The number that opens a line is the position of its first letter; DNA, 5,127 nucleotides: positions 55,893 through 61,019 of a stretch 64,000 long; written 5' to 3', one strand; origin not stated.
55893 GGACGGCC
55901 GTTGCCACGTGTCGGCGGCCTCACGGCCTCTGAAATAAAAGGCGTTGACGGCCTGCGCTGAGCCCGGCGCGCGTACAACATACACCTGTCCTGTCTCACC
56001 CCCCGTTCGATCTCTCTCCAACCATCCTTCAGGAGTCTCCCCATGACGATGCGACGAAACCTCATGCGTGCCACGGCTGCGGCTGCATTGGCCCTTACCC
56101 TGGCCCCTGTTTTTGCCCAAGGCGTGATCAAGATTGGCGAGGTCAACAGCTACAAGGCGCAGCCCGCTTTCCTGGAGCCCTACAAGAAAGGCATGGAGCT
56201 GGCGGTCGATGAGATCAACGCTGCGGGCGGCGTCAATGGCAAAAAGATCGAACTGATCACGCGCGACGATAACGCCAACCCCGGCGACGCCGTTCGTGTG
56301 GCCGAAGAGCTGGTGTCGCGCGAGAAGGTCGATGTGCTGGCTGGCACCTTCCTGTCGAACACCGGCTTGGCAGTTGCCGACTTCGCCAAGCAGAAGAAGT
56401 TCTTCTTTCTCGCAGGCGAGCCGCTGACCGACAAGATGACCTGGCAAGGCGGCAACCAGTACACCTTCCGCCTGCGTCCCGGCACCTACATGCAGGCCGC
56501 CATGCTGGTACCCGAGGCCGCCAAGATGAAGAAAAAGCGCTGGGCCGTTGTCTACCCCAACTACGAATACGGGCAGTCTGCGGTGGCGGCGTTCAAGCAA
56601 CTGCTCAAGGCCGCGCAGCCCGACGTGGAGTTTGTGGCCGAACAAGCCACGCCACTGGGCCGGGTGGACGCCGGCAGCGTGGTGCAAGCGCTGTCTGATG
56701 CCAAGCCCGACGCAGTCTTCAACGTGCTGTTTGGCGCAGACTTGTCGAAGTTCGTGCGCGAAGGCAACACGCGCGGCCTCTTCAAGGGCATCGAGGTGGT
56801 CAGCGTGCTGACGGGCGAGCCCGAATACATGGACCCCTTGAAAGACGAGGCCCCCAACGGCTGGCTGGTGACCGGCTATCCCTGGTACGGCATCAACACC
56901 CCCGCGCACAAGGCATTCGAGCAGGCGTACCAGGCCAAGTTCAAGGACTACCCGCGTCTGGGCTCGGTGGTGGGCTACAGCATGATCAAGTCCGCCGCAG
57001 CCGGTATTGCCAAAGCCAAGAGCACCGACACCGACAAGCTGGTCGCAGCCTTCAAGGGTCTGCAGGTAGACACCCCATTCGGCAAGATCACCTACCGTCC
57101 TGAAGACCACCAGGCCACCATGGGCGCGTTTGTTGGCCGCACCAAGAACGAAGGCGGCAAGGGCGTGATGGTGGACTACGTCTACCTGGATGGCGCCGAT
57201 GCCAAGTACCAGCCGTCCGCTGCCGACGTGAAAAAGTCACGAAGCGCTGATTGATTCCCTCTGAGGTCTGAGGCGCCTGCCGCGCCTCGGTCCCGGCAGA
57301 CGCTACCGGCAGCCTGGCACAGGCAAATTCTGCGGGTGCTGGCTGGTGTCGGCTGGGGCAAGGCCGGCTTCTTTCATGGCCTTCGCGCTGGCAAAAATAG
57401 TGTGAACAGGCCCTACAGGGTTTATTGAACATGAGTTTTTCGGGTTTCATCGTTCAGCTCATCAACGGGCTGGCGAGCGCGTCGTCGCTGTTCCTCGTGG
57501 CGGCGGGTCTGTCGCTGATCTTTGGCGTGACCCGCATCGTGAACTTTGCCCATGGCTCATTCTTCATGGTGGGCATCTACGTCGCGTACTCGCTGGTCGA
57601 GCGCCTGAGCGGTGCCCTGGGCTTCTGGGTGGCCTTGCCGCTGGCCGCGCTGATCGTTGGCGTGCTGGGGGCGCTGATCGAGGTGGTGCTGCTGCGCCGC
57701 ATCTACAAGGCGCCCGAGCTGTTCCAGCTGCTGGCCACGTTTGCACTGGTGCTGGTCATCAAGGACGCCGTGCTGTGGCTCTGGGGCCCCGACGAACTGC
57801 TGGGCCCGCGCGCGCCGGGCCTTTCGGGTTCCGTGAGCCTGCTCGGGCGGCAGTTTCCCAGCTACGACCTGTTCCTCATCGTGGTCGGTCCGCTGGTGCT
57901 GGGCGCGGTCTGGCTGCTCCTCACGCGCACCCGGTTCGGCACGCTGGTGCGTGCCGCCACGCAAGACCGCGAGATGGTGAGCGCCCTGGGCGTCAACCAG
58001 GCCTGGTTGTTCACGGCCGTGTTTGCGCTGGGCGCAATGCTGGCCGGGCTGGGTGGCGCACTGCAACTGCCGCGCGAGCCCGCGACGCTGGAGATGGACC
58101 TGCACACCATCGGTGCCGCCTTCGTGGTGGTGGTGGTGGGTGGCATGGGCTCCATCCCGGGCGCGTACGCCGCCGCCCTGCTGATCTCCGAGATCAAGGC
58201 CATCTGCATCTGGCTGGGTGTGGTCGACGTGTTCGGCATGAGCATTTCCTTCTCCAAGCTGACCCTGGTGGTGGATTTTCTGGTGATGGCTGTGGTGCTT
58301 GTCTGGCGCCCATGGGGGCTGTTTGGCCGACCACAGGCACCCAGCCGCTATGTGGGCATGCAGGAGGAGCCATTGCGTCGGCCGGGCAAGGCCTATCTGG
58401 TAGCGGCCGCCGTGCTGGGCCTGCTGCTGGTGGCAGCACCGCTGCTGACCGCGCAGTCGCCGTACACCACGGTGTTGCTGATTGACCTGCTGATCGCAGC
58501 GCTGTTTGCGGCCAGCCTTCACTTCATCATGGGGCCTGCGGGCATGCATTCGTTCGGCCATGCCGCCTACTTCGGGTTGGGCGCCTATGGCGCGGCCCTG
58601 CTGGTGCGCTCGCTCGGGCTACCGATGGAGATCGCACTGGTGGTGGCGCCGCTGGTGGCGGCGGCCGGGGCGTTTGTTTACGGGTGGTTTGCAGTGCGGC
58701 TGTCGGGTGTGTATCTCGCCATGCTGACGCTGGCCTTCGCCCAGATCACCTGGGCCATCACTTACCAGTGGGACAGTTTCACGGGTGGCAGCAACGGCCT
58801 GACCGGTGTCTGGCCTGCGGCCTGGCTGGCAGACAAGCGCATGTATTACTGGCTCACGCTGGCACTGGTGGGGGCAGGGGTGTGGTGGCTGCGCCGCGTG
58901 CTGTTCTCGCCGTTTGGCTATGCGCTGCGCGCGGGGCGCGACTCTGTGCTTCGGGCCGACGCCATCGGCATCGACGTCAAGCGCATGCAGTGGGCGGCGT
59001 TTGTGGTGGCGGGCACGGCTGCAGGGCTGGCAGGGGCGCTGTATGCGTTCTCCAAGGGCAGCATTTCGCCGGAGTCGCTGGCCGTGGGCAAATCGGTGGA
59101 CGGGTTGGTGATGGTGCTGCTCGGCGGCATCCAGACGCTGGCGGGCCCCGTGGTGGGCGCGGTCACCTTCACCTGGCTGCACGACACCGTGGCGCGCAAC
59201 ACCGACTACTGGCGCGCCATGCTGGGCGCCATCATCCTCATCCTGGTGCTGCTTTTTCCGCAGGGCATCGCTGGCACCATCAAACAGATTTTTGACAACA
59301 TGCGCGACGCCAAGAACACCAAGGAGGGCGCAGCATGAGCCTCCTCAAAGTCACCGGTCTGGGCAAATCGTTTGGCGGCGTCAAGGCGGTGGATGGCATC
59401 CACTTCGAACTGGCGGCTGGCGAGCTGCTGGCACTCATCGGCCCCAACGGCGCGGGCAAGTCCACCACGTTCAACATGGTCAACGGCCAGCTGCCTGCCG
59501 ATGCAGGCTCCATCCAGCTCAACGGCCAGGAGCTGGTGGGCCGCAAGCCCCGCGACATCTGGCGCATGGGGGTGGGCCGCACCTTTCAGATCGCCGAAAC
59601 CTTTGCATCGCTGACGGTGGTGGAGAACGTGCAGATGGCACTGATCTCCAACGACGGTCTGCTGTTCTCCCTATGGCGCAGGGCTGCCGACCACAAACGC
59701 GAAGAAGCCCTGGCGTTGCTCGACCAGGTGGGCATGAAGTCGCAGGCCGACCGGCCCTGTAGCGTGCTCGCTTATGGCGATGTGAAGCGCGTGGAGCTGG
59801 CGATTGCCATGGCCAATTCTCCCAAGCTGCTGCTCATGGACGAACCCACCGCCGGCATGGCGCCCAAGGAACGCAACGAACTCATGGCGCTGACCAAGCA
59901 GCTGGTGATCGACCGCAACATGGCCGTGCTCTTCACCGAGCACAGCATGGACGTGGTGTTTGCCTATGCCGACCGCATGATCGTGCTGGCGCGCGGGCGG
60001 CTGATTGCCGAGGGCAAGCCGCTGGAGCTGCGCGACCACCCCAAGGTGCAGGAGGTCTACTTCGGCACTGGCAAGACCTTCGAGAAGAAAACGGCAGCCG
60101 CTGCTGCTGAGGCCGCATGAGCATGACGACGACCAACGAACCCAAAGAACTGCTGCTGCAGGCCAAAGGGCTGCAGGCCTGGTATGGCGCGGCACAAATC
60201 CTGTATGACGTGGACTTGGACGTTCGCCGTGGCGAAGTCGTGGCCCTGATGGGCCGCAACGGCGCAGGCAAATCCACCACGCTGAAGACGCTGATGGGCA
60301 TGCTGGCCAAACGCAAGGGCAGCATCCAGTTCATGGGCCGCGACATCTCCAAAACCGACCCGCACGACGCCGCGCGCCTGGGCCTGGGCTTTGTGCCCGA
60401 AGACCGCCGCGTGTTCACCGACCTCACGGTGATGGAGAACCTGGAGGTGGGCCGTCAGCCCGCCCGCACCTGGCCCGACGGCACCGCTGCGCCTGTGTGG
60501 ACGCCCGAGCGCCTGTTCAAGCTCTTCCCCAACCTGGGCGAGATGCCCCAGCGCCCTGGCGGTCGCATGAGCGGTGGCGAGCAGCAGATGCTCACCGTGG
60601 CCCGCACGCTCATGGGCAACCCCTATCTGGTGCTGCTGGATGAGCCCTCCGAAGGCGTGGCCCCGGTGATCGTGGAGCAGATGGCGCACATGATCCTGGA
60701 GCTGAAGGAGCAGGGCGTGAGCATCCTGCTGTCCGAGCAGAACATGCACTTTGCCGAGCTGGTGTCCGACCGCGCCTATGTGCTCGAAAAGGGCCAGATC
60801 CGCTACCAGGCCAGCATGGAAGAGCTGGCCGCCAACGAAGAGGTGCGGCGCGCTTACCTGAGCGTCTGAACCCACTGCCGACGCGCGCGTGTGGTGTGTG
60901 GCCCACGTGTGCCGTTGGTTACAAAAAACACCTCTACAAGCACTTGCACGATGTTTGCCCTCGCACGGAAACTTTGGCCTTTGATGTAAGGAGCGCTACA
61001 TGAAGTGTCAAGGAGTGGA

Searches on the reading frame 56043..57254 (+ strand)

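Call 4: search_protein_families(library=pfam, proteins=[window:56043-57254:+])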
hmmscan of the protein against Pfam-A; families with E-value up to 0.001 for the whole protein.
window:56043-57254:+ (403 aa): 3 families
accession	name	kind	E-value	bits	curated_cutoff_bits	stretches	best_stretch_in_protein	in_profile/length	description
PF13458.12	Peripla_BP_6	-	1.9e-75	255.1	31.7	1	42-370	16-341/343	Periplasmic binding protein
PF13433.12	Peripla_BP_5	-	2.8e-34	119.2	27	2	160-376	129-345/363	Periplasmic binding protein domain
PF01094.35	ANF_receptor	-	1e-10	41.7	25.4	1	50-202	5-157/353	Receptor family ligand binding region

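Call 5: search_protein_families(library=ncbifam, proteins=[window:56043-57254:+])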
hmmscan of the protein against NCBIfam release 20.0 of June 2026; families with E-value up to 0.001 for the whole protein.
window:56043-57254:+ (403 aa): 3 families
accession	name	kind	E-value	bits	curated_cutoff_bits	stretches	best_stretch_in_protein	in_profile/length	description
TIGR03407.1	urea_ABC_UrtA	exception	3.8e-29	101.7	492.75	1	29-372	1-344/361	urea ABC transporter substrate-binding protein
NF011933.0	PRK15404.1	subfamily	1.3e-27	96.9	477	1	9-352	7-345/370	high-affinity branched-chain amino acid ABC transporter substrate-binding protein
TIGR03669.1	urea_ABC_arch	equivalog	5e-25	88.3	494.8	1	47-366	20-335/375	urea ABC transporter substrate-binding protein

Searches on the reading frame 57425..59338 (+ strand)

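Call 4: search_protein_families(library=pfam, proteins=[window:57425-59338:+])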
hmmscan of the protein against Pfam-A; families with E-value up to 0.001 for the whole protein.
window:57425-59338:+ (637 aa): 1 family
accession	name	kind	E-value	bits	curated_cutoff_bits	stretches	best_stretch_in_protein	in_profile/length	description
PF02653.21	BPD_transp_2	-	3.9e-71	239.8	26.8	2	351-607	5-268/269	Branched-chain amino acid transport system / permease component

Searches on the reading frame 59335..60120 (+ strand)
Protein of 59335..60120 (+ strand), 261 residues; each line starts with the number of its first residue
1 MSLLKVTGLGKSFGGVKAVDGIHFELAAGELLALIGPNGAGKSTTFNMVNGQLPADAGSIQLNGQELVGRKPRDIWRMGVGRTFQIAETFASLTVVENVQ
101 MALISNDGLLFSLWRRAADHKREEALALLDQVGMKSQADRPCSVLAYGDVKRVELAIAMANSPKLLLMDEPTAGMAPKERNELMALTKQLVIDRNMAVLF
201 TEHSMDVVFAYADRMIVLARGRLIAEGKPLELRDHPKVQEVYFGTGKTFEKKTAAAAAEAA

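Call 62: search_protein_families(library=pfam, proteins=[window:59335-60120:+])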
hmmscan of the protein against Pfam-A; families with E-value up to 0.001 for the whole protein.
window:59335-60120:+ (261 aa): 3 families
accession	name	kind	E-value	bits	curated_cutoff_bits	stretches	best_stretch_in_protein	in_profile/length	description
PF00005.33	ABC_tran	-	2.1e-31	109.8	25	1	20-173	2-137/137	ABC transporter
PF12399.14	BCA_ABC_TP_C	-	9.5e-08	31.9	25.5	1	222-246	1-25/27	Branched-chain amino acid ATP-binding cassette transporter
PF13304.12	AAA_21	-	4.6e-05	24.1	27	0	32-46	2-16/304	AAA domain, putative AbiEii toxin, Type IV TA system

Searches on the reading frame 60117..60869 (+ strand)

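Call 62: search_protein_families(library=pfam, proteins=[window:60117-60869:+])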
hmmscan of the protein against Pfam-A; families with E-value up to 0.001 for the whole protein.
window:60117-60869:+ (250 aa): 2 families
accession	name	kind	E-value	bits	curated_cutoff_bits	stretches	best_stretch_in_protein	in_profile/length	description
PF00005.33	ABC_tran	-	2.9e-30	106.1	25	1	30-178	2-136/137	ABC transporter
PF13304.12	AAA_21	-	4.1e-06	27.5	27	0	42-108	2-80/304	AAA domain, putative AbiEii toxin, Type IV TA system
